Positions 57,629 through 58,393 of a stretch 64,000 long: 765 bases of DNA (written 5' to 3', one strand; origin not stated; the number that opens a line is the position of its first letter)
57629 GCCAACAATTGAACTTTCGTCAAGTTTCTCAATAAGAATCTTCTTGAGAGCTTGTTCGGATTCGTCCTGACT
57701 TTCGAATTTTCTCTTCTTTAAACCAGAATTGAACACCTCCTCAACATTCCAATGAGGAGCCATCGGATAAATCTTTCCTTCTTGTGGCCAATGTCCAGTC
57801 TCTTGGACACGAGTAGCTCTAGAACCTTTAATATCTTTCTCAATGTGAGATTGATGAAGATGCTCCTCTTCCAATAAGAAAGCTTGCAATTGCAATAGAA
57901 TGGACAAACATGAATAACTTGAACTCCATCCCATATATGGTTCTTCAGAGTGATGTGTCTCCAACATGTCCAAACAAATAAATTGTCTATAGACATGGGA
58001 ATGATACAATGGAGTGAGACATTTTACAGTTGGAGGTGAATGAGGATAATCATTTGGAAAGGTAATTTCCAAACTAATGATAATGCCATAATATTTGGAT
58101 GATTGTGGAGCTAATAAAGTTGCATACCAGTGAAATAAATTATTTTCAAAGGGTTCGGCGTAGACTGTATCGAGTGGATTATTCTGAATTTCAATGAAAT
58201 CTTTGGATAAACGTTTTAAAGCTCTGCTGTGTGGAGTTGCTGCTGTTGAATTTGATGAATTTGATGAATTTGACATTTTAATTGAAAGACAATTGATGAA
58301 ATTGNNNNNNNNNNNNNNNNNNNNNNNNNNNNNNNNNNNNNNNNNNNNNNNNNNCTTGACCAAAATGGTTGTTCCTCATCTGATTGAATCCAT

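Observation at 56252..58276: E2 ubiquitin-conjugating domain and F-box in one polypeptide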

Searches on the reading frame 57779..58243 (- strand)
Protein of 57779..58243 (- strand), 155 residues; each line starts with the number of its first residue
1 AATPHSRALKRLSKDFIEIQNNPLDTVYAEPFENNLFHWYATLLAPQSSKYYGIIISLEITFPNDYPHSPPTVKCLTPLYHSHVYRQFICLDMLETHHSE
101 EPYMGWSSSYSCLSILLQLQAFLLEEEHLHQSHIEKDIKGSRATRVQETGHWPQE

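Call 66: search_solved_structures(query=A5, max_evalue=1e-10, show_alignments=1)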
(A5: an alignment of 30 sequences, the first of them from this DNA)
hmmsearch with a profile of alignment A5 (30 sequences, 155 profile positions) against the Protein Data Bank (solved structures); distinct sequences matched with E-value up to 1e-10: 275 (the best 60 are shown).
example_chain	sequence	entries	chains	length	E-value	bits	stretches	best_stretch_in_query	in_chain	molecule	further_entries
1jas_A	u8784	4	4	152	4.2e-33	117.2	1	6-144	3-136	UBIQUITIN-CONJUGATING ENZYME E2-17 KDA | UBIQUITIN-CONJUGATING ENZYME E2 B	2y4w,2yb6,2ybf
6cyr_A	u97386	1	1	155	9.8e-33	116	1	4-144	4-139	Ubiquitin-conjugating enzyme E2 A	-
6cyo_A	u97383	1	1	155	1.1e-32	115.8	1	4-144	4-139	Ubiquitin-conjugating enzyme E2 A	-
8iej_R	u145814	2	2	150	1.7e-32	115.2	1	6-144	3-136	Ubiquitin-conjugating enzyme E2 A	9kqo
2aak_A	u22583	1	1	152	3.7e-32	114.1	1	6-143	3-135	UBIQUITIN CONJUGATING ENZYME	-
1z3d_A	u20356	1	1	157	5.4e-32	113.6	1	5-144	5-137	Ubiquitin-conjugating enzyme E2 1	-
7w75_A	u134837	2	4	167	7e-32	113.2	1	4-138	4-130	Ubiquitin-conjugating enzyme E2 2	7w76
1q34_A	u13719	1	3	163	1.1e-31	112.6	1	7-144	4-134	Ubiquitin-conjugating enzyme E2-21.5 kDa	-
7uv8_A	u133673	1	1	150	1.3e-31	112.4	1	6-138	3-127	Ubiquitin-conjugating enzyme E2 2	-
1ayz_A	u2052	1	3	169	1.8e-31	111.9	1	6-138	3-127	UBIQUITIN-CONJUGATING ENZYME RAD6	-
7mey_B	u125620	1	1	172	1.9e-31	111.8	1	6-138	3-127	Ubiquitin-conjugating enzyme E2 2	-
8ieg_R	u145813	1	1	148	2.1e-31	111.6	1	8-138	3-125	Ubiquitin-conjugating enzyme E2 2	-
7mex_B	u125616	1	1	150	2.1e-31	111.6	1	8-138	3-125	Ubiquitin-conjugating enzyme E2 2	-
7uvc_A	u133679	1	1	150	1.1e-30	109.3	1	6-138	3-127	Ubiquitin-conjugating enzyme E2 2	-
5v0r_A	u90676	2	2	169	2.4e-30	108.2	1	3-147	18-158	Ubiquitin-conjugating enzyme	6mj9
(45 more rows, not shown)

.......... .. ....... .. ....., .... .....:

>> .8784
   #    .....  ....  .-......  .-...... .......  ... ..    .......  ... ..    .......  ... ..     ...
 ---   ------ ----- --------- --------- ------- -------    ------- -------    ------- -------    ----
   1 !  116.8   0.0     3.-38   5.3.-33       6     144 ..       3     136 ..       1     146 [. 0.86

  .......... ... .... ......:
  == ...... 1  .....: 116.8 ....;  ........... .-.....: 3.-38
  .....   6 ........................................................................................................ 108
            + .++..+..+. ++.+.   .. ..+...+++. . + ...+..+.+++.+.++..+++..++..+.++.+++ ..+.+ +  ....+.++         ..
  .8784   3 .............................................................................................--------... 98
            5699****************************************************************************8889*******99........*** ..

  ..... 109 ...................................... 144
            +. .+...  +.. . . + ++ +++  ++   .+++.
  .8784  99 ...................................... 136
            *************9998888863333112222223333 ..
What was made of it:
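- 57815..58234 (-): UBC (E2) core, residues 15-154. Closest to RAD6/UBE2A/B by family-profile score. Family profile gives 117 bits to UBE2B against at most 107 to UBE2D (call 66).
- On RAD6/UBE2A/B subfamily: The family profile ranks RAD6 orthologues first at 117-111 bits, with UBE2D at most 107 (call 66).
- UBE2D scores at most 107 (call 66).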
